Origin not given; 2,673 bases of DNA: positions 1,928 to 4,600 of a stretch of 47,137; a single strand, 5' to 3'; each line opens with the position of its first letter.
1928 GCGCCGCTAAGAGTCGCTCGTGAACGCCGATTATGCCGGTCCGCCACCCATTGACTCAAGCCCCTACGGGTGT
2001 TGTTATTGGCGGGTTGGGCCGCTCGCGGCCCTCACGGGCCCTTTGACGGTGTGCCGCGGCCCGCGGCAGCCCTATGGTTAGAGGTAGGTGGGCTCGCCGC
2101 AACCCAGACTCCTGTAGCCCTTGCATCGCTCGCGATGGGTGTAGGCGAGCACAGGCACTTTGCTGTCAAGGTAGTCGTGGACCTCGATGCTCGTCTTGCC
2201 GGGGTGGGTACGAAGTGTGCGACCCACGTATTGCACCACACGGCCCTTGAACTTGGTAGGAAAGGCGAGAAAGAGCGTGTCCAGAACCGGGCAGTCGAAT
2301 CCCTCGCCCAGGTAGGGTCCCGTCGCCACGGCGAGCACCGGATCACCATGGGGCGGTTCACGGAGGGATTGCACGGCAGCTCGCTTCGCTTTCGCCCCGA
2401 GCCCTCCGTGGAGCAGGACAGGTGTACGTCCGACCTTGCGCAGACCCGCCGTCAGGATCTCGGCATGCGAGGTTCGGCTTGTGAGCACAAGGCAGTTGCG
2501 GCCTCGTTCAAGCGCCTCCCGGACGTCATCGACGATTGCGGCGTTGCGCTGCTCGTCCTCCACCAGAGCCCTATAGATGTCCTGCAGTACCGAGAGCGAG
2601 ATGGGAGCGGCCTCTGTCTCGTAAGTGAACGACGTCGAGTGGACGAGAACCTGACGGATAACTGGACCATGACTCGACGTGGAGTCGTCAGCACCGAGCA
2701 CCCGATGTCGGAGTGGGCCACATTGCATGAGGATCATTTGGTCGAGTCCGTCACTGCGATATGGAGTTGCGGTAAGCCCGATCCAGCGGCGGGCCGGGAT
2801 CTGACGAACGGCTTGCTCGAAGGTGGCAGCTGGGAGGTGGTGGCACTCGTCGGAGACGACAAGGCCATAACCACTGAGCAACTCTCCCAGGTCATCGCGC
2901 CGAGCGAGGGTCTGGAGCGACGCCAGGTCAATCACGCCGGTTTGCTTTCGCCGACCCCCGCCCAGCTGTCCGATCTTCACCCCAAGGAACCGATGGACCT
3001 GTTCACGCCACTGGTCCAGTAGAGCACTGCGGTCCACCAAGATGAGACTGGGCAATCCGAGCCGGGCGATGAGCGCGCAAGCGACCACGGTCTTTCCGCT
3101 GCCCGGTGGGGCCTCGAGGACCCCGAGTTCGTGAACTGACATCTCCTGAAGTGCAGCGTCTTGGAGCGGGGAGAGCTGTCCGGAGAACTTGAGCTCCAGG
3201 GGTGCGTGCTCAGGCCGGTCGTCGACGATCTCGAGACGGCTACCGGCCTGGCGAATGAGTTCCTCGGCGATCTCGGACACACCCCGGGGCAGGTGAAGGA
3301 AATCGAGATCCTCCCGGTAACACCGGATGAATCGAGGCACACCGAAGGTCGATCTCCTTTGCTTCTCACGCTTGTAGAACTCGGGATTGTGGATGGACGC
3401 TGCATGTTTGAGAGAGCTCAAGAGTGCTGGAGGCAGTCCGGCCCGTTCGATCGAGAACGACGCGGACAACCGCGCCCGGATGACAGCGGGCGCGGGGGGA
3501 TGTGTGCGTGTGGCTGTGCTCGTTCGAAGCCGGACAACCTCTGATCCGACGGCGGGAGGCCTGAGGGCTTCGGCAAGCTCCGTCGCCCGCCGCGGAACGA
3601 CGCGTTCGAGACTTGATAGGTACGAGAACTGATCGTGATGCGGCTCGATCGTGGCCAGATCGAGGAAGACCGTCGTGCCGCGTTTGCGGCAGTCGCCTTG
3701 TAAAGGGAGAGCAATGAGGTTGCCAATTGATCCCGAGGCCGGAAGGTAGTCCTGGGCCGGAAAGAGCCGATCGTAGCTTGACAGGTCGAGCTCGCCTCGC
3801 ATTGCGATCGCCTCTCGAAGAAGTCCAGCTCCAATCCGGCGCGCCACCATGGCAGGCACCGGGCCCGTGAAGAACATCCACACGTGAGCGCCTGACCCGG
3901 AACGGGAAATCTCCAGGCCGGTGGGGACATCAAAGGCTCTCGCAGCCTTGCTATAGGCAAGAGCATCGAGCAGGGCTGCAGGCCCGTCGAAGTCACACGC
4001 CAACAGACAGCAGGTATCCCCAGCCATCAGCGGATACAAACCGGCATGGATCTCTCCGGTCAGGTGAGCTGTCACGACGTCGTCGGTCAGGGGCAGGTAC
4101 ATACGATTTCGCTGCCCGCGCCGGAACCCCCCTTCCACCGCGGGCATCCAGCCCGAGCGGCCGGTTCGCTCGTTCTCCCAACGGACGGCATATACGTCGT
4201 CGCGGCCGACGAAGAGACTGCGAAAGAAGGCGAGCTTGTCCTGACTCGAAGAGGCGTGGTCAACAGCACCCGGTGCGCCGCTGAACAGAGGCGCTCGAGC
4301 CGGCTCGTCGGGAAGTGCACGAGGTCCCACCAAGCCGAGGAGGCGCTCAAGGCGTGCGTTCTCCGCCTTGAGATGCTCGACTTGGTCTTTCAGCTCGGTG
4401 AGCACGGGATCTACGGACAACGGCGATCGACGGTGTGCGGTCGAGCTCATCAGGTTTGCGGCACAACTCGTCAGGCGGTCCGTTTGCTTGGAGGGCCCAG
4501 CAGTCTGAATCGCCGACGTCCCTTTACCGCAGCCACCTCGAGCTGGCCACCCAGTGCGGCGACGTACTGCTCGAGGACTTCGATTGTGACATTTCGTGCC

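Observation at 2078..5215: AEP primase-polymerase / SF2 helicase fusion transcribed directly behind a HigBA-like cassette: candidate conflict (defence) or element-replication module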

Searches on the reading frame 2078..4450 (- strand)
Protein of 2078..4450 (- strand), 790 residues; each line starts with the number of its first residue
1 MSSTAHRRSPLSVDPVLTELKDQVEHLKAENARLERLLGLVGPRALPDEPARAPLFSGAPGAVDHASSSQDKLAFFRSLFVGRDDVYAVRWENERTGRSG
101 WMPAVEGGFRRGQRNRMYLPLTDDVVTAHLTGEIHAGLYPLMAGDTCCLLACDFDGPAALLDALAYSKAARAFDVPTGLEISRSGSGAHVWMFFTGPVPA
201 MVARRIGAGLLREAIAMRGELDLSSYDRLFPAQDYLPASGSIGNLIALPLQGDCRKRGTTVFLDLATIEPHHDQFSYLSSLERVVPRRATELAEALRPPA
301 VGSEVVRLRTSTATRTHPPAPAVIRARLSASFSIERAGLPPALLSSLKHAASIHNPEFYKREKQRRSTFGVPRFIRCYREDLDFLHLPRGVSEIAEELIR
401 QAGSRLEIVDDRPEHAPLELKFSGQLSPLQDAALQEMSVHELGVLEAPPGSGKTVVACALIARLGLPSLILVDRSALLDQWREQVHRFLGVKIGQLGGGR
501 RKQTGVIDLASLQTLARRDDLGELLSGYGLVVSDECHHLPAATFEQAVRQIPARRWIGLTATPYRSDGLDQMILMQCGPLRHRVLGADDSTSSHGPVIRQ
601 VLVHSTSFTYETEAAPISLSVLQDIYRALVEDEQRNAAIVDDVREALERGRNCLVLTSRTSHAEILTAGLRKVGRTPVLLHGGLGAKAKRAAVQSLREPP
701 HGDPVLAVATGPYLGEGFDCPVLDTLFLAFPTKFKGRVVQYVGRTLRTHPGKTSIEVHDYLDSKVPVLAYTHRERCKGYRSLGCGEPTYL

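Call 4: search_protein_families(library=pfam, proteins=[window:2078-4450:-], max_evalue=0.01)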
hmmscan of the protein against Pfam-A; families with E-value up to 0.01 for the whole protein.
window:2078-4450:- (790 aa): 5 families
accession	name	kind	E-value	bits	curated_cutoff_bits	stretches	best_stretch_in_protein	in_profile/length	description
PF22548.2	AEP-TOTE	-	5.8e-70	235.9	27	1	71-288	1-226/230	TOTE conflict system, Archaeo-Eukaryotic Primase domain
PF04851.21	ResIII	-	1.4e-21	77.6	22.5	1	428-565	6-164/164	Type III restriction enzyme, res subunit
PF00270.35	DEAD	-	8.1e-07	29.4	26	1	428-564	2-161/167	DEAD/DEAH box helicase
PF00271.37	Helicase_C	-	0.00031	21.4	23.5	1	643-748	6-109/110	Helicase conserved C-terminal domain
PF13401.12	AAA_22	-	0.0016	19.2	27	1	441-549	6-106/130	AAA domain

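Call 5: search_protein_families(library=ncbifam, proteins=[window:2078-4450:-], max_evalue=0.01)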
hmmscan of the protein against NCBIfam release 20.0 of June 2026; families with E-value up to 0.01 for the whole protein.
window:2078-4450:- (790 aa): 8 families
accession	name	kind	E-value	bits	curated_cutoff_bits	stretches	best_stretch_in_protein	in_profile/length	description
NF045503.1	repair_heli_XPB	equivalog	2.2e-18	66.2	610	1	437-583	200-355/548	DNA repair helicase XPB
NF040561.1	PrimPol_Msp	equivalog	1.1e-13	50.6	200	1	66-289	118-338/515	CRISPR-associated primase-polymerase type A1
NF053632.1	heli_RadD_YejH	equivalog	1.2e-12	47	720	2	442-566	24-154/573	DNA repair helicase RadD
TIGR04095.1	dnd_restrict_1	equivalog_domain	9e-10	38.1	600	1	714-761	349-396/451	DNA phosphorothioation system restriction enzyme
TIGR00603.1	rad25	subfamily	1.2e-07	30.4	328.7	1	415-568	247-418/734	DNA repair helicase rad25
NF058637.1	helic_SCO1167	equivalog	9.6e-06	23.9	1200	1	448-564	496-623/932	SCO1167/SCO6262 family helicase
NF046051.1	restrict_EcoAI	equivalog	1.9e-05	23.3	550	1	450-571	187-321/768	EcoAI/FtnUII family type I restriction enzme subunit R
TIGR00631.1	uvrb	equivalog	0.0045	15.3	750.1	0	444-488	33-77/658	excinuclease ABC subunit UvrB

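Call 8: search_protein_families(library=padloc, proteins=[window:2078-4450:-], max_evalue=0.01)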
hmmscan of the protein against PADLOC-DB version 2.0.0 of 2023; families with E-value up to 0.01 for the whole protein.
window:2078-4450:- (790 aa): 13 families
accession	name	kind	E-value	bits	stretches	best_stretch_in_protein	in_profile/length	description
PDLC01465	PrimPol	-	1.3e-76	255.8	1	68-285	18-233/276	"CAS-I,CAS-II,CAS-III,CAS-IV,CAS-V,CAS-VI; associated"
PDLC01101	PrimPol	-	4.6e-17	59.9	1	70-283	129-328/490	adaptation polymerase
PDLC02707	PbeA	-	6.3e-15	52.8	2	421-566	248-416/672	PbeA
PDLC02704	PbeA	-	6.1e-12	42.8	2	417-566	250-421/682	PbeA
PDLC03659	mREase_IV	-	9e-11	38.4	1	447-763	246-568/945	Type IV methyl-directed restriction enzyme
PDLC03658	mREase_IV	-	2.1e-08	30.4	1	449-761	251-558/953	Type IV methyl-directed restriction enzyme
PDLC02706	PbeA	-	1e-07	29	1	529-566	397-434/722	PbeA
PDLC01767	Cas3e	-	1.8e-05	21.4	1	399-464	166-225/680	-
PDLC02703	PbeA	-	2.7e-05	21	1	373-486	194-312/626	PbeA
PDLC00659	HmaA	-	0.0019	14.1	1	444-550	126-246/1176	SNF2 helicase / DEAD-box helicase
PDLC01439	typeIV_DinG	-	0.0032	14.2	0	436-481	30-75/575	CAS-IV-A; associated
PDLC03960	SngC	-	0.0067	13.2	0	632-724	243-337/720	-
PDLC02503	BrxHI|BrxHII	-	0.0075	12.6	0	632-745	233-339/698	BrxHI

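Call 9: search_protein_families(library=phrogs, proteins=[window:2078-4450:-], max_evalue=0.01)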
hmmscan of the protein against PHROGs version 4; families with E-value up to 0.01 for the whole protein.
window:2078-4450:- (790 aa): 5 families
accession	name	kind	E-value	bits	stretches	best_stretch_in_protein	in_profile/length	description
phrog_16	-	DNA, RNA and nucleotide metabolism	2.5e-51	175.9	1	428-764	275-602/986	DNA helicase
phrog_9690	-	DNA, RNA and nucleotide metabolism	1.3e-21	78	1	524-779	37-292/306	DNA helicase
phrog_62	-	DNA, RNA and nucleotide metabolism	3.3e-14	52.4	1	369-570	674-856/1881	DNA helicase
phrog_16259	-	DNA, RNA and nucleotide metabolism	7.9e-09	36.2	1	428-543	120-240/330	DNA helicase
phrog_21866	-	DNA, RNA and nucleotide metabolism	1.2e-08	35.8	1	109-255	32-176/538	primase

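Call 12: find_homologous_proteins(query=window:2078-4450:-, max_evalue=1e-10)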
Query window:2078-4450:- (790 aa): 6376 proteins with E <= 1e-10 among 8000 candidates; the best 120 are listed.
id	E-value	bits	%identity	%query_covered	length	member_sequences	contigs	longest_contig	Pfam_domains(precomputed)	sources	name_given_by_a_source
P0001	0.0e+0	1783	100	100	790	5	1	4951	PF00270.36,PF22548.3,PF04851.22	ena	-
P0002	0.0e+0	1263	71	96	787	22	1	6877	PF00270.36,PF22548.3,PF00271.38,PF04851.22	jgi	jgi:superfamily II DNA or RNA helicase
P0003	0.0e+0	1257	71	98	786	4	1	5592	PF00270.36,PF22548.3,PF00271.38,PF04851.22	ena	-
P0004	0.0e+0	1248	71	97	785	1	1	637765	PF00270.36,PF22548.3,PF00271.38,PF04851.22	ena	-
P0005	0.0e+0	1243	70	98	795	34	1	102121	PF00270.36,PF22548.3,PF04851.22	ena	-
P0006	0.0e+0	1238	71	98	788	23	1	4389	PF00270.36,PF22548.3,PF00271.38,PF04851.22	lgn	-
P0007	0.0e+0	1207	68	99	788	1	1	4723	PF00270.36,PF22548.3,PF00271.38,PF04851.22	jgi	jgi:hypothetical protein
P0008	0.0e+0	1204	69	98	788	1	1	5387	PF00270.36,PF22548.3,PF00271.38,PF04851.22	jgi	jgi:hypothetical protein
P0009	0.0e+0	1196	69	97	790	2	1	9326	PF00270.36,PF22548.3,PF00271.38,PF04851.22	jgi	-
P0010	0.0e+0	1195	69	98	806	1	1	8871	PF00270.36,PF22548.3,PF00271.38,PF04851.22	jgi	jgi:superfamily II DNA or RNA helicase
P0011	0.0e+0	1174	67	97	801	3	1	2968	PF00270.36,PF22548.3,PF00271.38,PF04851.22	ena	-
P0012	0.0e+0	1174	67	98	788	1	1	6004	PF00270.36,PF22548.3,PF00271.38,PF04851.22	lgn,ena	-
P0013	0.0e+0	1155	67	94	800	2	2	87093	PF00270.36,PF22548.3,PF00271.38,PF04851.22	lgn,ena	-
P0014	0.0e+0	1124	64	99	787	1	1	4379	PF00270.36,PF22548.3,PF13401.13,PF04851.22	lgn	-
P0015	0.0e+0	1103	65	96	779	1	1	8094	PF00270.36,PF22548.3,PF04851.22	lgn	-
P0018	0.0e+0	1076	62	98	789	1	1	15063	PF00270.36,PF22548.3,PF04851.22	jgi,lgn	jgi:superfamily II DNA or RNA helicase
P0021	0.0e+0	1048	62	98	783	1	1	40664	PF00270.36,PF22548.3,PF04851.22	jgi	jgi:superfamily II DNA or RNA helicase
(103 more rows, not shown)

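Call 15: find_related_loci(query=A1, collection=genome_contigs, flank=10000)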
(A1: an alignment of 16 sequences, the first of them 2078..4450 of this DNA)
Query A1 (790 aa) in genome_contigs; peptide patterns used: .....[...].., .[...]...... (x = any residue, [..] = any of these).
600 stretches matched a pattern (row limit reached: there are more); 582 encode a relative of the query (tblastn E <= 1e-3); the best 80 are kept; 80 distinct loci.
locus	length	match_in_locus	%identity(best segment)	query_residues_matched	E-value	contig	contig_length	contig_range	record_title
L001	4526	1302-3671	100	1-790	0e+0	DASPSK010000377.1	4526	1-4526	MAG TPA_asm: Acidimicrobiales bacterium isolate SMAG_U12249 k141_404247, whole genome shotgun sequence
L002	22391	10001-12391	55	8-787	0e+0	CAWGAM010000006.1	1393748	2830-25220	MAG: uncultured Actinomycetota bacterium isolate MFD06742.bin.2.309 genome assembly, contig: contig_9723, whole genome s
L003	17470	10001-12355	56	13-790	0e+0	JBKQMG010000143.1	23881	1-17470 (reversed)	MAG: Streptosporangiaceae bacterium isolate CRr3G3H3I__bin_97 CRr3G3H3I_000000139367, whole genome shotgun sequence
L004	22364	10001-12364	54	10-790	0e+0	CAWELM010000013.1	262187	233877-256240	MAG: uncultured Actinomycetota bacterium isolate MFD05841.bin.3.160 genome assembly, contig: contig_31983, whole genome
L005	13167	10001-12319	55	18-788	0e+0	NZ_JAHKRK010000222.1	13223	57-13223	Pseudonocardia nigra strain DSM 104088 NODE_222, whole genome shotgun sequence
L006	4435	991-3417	53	3-787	0e+0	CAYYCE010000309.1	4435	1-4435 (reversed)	MAG TPA_asm: uncultured Kineosporiaceae bacterium isolate binchicken_co224_24 genome assembly, contig: NODE_24926_length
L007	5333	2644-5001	55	12-790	0e+0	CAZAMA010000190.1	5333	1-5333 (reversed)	MAG TPA_asm: uncultured Acidimicrobiaceae bacterium isolate SRP226684_co1_16 genome assembly, contig: NODE_12659_length_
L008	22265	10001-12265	55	44-790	0e+0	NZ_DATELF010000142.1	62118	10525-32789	MAG: Amycolatopsis sp. isolate SMAG_U8909 k141_1505075, whole genome shotgun sequence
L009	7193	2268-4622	54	17-787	0e+0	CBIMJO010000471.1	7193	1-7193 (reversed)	MAG TPA_asm: uncultured Actinocrispum sp. isolate SRR16817043_binner13_Refined_10 genome assembly, contig: ERZ27392852.1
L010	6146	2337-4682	52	17-787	0e+0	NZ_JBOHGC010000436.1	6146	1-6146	MAG: Actinokineospora sp. isolate M3-S_maxbin2.bin.70 k127_3589290, whole genome shotgun sequence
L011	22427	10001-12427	51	2-787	0e+0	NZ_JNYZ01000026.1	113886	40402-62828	Amycolatopsis jejuensis strain NRRL B-24427 contig26.1, whole genome shotgun sequence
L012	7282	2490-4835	53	17-787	0e+0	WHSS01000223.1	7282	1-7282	MAG: Actinophytocola sp. isolate Dino_bin13 k141_112982_length_7282_cov_63.9311, whole genome shotgun sequence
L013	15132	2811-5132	55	19-787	0e+0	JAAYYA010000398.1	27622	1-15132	MAG: Actinomycetales bacterium isolate AS06rmzACSIP_198 387412_AS06, whole genome shotgun sequence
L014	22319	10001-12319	55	19-790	0e+0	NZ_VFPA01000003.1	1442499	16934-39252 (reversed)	Pseudonocardia kunmingensis strain DSM 45301 Ga0264272_103, whole genome shotgun sequence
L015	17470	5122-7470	53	17-790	0e+0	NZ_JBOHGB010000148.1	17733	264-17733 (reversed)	MAG: Actinophytocola sp. isolate SD8029_metabat2.bin.17 NODE_704_length_17733_cov_5.508179, whole genome shotgun sequenc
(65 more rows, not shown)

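Call 28: search_solved_structures(query=A1, max_evalue=0.01, show_alignments=2)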
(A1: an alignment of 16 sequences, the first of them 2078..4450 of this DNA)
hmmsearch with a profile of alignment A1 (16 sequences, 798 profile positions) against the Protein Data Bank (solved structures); distinct sequences matched with E-value up to 0.01: 33.
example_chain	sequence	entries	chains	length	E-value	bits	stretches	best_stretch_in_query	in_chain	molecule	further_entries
6p4f_A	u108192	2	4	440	9.3e-28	99.8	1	427-594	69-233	DNA-dependent ATPase XPBII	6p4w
5tnu_A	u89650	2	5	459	1.1e-27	99.6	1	426-594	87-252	DNA-dependent ATPase XPBII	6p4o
6p66_A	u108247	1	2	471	2.4e-20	75.3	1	400-582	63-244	DNA repair protein RAD25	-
2fwr_A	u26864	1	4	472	2.4e-20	75.3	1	400-582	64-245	DNA repair protein RAD25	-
2fz4_A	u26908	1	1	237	1.7e-18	69.2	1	398-572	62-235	DNA repair protein RAD25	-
6jde_B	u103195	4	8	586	1.2e-17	66.4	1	427-768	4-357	Putative DNA repair helicase RadD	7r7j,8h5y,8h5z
7clg_A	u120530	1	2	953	2.3e-17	65.5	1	440-768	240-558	Putative helicase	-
5fmf_1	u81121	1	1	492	6e-14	54.2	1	412-585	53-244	DNA REPAIR HELICASE RAD25, SSL2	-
5sva_Z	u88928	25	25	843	1.8e-13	52.6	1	412-585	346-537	DNA repair helicase RAD25 | General transcription and DNA repair factor IIH helicase subunit XPB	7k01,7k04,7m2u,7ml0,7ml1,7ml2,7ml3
5of4_A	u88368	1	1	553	1.3e-12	49.7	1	419-584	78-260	TFIIH basal transcription factor complex helicase XPB subunit,XPB,TFIIH basal transcriptio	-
8ebt_A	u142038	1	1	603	1.8e-12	49.3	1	419-583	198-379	General transcription and DNA repair factor IIH helicase subunit XPB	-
6nmi_A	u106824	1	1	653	1.9e-12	49.2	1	419-583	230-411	General transcription and DNA repair factor IIH helicase subunit XPB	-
8bvw_0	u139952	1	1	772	2.6e-12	48.8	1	419-583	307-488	General transcription and DNA repair factor IIH helicase subunit XPB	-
29vf_0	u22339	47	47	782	2.6e-12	48.7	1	419-583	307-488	General transcription and DNA repair factor IIH helicase subunit XPB | TFIIH basal transcription factor complex helicase XPB subunit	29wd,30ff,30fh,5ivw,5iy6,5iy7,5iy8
28jm_A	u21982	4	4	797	2.7e-12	48.7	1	419-583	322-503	General transcription and DNA repair factor IIH helicase subunit XPB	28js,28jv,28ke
7nqd_A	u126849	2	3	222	5.5e-11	44.4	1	106-295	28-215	TPR_REGION domain-containing protein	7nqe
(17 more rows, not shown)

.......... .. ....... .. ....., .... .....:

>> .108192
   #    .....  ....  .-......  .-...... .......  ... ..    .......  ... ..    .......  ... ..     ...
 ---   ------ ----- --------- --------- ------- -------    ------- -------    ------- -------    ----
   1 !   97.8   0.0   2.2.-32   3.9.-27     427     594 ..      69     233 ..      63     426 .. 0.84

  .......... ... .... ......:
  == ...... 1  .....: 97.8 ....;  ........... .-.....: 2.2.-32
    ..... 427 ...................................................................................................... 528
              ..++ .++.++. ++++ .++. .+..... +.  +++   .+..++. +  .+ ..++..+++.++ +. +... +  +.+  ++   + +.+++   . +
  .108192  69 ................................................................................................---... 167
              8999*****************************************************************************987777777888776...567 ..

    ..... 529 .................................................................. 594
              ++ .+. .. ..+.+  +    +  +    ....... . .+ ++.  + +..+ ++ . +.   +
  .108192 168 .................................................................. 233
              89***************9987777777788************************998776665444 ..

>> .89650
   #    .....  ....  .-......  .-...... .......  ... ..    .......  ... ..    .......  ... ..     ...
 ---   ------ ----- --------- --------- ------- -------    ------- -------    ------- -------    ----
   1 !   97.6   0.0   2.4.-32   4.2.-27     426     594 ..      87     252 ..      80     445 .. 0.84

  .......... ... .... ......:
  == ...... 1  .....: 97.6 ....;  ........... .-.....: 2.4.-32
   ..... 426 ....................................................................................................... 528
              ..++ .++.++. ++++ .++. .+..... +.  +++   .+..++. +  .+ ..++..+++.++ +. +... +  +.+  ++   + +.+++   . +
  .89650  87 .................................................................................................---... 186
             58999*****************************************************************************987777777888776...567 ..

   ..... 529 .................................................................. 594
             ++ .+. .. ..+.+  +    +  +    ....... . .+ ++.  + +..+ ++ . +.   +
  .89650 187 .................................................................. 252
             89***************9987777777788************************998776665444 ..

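Call 52: find_encoding_contigs(protein=P0004, flank=8000, max_places=2)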
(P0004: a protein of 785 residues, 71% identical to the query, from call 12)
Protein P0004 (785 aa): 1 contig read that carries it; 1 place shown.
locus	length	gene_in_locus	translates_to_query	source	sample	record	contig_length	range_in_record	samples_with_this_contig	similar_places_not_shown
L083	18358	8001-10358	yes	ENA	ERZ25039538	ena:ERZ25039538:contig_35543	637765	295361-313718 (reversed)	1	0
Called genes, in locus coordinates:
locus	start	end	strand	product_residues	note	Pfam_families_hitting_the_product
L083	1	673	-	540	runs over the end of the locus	PF07992:Pyr_redox_2 (weak), PF01494:FAD_binding_3, PF13450:NAD_binding_8 (faint)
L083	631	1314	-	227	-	-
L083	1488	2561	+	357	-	PF00753:Lactamase_B, PF12706:Lactamase_B_2 (weak)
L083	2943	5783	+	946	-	PF12419:DUF3670, PF00176:SNF2-rel_dom, PF00271:Helicase_C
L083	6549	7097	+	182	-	-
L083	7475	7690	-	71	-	PF15919:HicB_lk_antitox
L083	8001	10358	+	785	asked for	PF22548:AEP-TOTE, PF04851:ResIII, PF00270:DEAD (weak), PF00271:Helicase_C (weak)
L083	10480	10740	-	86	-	PF05016:ParE_toxin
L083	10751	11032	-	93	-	PF02604:PhdYeFM_antitox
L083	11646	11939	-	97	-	-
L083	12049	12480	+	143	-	PF02604:PhdYeFM_antitox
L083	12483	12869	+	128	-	PF01850:PIN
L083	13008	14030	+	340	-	-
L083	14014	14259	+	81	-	-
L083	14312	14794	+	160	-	-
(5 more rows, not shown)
